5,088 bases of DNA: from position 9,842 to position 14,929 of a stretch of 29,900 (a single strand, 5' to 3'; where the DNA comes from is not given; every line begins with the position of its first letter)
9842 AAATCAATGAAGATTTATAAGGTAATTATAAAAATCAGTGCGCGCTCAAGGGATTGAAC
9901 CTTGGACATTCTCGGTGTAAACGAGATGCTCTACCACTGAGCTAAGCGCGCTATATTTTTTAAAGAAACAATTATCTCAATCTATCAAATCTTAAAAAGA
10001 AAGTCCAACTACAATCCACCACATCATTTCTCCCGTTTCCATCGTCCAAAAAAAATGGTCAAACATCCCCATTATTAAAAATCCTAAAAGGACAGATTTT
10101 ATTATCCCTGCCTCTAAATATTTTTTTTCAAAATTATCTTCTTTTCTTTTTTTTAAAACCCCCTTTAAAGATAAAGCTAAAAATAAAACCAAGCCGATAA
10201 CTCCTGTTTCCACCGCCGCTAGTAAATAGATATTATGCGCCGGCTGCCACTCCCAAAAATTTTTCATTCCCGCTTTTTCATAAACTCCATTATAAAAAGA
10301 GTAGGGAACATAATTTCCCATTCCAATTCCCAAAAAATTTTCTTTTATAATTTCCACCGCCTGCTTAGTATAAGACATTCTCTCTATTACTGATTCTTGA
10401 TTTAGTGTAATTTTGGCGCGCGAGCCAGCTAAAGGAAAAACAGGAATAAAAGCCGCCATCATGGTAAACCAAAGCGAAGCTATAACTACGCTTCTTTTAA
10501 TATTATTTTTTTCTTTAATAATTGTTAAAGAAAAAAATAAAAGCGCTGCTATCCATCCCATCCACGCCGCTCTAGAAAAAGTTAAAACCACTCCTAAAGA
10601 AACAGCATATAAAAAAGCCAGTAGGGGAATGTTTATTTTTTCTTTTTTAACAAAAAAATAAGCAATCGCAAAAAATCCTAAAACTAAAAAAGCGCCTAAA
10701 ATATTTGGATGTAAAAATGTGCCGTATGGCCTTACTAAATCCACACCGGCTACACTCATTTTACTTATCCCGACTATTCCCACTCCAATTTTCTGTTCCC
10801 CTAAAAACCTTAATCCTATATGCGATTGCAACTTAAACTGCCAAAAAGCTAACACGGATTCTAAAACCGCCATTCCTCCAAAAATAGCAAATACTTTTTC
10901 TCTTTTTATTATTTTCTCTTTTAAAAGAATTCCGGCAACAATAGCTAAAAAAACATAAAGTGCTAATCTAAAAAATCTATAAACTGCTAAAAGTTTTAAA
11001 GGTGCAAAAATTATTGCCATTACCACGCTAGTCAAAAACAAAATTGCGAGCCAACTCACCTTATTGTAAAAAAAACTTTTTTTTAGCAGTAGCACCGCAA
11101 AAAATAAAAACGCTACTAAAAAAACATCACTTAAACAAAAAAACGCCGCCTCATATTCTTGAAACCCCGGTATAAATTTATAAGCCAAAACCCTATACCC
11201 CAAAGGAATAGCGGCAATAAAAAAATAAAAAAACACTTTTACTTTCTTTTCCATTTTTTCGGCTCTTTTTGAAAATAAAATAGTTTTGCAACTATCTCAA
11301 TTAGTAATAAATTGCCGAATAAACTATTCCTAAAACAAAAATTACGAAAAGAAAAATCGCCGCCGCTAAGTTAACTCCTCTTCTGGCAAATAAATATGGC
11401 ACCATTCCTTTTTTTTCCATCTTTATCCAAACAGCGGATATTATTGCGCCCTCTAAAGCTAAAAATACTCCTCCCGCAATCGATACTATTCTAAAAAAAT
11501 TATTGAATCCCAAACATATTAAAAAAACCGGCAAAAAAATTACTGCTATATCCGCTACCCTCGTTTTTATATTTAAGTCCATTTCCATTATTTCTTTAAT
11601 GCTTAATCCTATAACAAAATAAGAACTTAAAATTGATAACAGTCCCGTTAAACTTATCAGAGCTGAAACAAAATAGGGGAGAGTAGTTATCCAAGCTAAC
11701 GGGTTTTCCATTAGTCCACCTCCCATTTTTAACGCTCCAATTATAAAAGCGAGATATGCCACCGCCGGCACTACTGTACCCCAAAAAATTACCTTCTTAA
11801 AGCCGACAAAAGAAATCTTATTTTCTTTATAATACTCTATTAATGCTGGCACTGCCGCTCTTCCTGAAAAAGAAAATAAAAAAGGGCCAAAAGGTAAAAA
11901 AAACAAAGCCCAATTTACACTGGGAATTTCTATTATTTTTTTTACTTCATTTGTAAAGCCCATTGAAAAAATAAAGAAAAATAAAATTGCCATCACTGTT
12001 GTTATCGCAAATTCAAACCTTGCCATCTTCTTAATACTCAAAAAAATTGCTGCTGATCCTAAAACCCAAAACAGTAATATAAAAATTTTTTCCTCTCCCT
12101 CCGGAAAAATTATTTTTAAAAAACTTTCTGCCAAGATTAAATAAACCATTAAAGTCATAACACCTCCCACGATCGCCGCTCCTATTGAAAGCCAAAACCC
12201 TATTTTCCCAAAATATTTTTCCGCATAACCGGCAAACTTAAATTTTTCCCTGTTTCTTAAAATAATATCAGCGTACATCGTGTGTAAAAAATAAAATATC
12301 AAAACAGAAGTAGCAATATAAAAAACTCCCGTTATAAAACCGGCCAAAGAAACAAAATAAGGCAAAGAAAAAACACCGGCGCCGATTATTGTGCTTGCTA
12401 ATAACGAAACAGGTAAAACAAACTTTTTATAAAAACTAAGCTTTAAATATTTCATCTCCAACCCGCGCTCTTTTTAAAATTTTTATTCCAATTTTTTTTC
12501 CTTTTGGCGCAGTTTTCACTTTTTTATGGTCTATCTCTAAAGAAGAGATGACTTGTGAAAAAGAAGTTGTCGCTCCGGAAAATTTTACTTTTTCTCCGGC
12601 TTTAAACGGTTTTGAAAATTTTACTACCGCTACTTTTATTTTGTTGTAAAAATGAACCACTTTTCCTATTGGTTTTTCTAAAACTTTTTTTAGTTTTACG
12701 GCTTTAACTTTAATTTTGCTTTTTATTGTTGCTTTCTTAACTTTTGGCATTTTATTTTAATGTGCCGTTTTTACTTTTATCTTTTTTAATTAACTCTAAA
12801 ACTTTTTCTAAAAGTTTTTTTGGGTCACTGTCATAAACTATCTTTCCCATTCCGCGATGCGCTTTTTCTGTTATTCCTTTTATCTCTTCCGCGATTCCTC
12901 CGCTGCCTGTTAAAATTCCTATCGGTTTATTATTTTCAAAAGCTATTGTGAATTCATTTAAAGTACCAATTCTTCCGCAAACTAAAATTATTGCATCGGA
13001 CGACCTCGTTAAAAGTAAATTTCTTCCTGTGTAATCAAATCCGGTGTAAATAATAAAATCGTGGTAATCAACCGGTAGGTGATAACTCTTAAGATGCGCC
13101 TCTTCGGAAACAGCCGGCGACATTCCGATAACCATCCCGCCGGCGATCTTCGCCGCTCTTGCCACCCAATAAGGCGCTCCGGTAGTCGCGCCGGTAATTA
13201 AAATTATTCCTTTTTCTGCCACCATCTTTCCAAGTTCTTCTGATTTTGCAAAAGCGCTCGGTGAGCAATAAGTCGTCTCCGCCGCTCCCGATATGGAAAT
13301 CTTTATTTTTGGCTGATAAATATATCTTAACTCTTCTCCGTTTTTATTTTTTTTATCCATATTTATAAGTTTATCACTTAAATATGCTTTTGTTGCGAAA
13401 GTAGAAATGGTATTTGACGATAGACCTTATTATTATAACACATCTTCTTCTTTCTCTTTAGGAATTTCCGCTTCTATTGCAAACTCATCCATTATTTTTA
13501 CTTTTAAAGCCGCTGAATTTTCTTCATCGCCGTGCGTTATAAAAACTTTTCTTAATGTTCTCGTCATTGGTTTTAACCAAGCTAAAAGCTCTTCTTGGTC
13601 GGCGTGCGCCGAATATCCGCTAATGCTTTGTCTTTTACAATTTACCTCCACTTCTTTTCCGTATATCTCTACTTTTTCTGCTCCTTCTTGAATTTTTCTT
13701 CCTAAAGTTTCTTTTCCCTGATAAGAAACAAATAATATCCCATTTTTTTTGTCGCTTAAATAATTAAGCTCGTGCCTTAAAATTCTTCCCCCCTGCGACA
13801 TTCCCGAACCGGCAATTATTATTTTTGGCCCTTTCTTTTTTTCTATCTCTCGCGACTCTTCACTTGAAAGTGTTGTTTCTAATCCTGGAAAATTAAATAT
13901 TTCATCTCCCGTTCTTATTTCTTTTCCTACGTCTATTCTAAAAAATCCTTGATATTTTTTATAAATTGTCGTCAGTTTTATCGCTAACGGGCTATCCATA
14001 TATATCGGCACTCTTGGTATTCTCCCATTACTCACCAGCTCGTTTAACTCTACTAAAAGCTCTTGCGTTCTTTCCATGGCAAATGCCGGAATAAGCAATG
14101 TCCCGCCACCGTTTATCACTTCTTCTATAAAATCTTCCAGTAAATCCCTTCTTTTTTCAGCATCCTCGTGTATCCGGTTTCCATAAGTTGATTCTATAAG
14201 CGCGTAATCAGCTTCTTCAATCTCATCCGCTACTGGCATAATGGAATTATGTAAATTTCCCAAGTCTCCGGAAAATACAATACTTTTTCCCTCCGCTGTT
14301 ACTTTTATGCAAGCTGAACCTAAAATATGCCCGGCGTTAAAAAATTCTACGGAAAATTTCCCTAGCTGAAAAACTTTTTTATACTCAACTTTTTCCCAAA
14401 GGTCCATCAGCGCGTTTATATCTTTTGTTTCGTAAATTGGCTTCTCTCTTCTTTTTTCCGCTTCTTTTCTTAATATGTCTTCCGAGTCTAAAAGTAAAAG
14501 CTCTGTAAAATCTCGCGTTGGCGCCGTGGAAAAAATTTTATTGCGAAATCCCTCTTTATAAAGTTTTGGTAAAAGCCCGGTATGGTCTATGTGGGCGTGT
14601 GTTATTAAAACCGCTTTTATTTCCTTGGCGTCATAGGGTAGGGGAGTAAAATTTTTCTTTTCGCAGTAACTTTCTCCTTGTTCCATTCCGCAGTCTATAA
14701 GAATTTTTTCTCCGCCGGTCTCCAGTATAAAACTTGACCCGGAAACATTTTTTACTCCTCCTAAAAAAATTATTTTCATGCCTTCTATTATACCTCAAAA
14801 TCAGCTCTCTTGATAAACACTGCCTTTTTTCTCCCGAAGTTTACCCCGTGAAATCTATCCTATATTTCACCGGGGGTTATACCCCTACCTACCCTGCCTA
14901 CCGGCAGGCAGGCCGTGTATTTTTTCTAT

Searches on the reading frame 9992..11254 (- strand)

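Call 12: search_protein_families(library=pfam, proteins=[window:9992-11254:-], max_evalue=0.001)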
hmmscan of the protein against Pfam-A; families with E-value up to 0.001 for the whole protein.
window:9992-11254:- (420 aa): 1 family
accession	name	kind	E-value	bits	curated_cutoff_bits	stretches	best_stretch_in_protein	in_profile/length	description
PF04932.20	Wzy_C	-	8e-18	65.1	31.7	1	217-359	5-149/149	O-Antigen ligase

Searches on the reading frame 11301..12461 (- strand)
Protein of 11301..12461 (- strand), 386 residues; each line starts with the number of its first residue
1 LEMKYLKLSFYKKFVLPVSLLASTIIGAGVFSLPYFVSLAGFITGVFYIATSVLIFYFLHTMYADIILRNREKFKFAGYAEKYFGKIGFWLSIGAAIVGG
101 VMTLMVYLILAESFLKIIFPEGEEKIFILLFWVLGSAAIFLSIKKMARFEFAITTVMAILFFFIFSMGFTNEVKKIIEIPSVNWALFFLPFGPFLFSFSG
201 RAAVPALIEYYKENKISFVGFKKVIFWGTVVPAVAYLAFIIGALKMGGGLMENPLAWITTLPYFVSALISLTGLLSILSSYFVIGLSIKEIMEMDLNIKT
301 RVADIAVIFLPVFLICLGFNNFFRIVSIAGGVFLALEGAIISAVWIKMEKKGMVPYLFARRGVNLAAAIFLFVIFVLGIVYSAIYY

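Call 12: search_protein_families(library=pfam, proteins=[window:11301-12461:-], max_evalue=0.001)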
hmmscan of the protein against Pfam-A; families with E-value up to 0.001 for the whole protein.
window:11301-12461:- (386 aa): 1 family
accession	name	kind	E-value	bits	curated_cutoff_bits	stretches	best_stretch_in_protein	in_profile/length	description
PF03222.19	Trp_Tyr_perm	-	7e-14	52.2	22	1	13-379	4-391/393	Tryptophan/tyrosine permease family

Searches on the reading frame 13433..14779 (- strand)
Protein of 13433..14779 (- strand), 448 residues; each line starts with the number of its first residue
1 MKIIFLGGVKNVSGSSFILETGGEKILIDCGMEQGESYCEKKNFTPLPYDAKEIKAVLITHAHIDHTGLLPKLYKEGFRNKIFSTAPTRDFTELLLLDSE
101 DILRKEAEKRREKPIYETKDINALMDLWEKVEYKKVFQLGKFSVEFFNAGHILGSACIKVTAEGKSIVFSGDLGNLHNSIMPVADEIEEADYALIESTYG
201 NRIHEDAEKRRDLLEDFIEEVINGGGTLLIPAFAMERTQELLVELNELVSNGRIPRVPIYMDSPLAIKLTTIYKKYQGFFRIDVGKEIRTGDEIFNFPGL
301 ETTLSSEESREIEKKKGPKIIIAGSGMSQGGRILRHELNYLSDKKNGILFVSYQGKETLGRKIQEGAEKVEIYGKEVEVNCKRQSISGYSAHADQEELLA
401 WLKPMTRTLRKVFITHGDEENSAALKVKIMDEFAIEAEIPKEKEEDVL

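Call 12: search_protein_families(library=pfam, proteins=[window:13433-14779:-], max_evalue=0.001)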
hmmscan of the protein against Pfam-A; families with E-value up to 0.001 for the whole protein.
window:13433-14779:- (448 aa): 6 families
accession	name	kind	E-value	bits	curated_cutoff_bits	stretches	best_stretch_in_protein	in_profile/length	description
PF10996.14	Beta-Casp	-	1.1e-34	119.9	27.7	1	238-363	1-120/120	Beta-Casp domain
PF00753.33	Lactamase_B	-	3.2e-17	63.6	22.7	1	12-181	4-158/196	Metallo-beta-lactamase superfamily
PF07521.17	RMMBL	-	1.3e-15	57.5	21.6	1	377-440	2-63/63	Zn-dependent metallo-hydrolase RNA specificity domain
PF16661.11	Lactamase_B_6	-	2.4e-15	56.8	27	1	18-182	1-171/193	Metallo-beta-lactamase superfamily domain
PF12706.13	Lactamase_B_2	-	2.5e-11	44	27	1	25-199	2-166/200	Beta-lactamase superfamily domain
PF13483.12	Lactamase_B_3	-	0.00029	21.3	24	0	13-67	6-50/160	Beta-lactamase superfamily domain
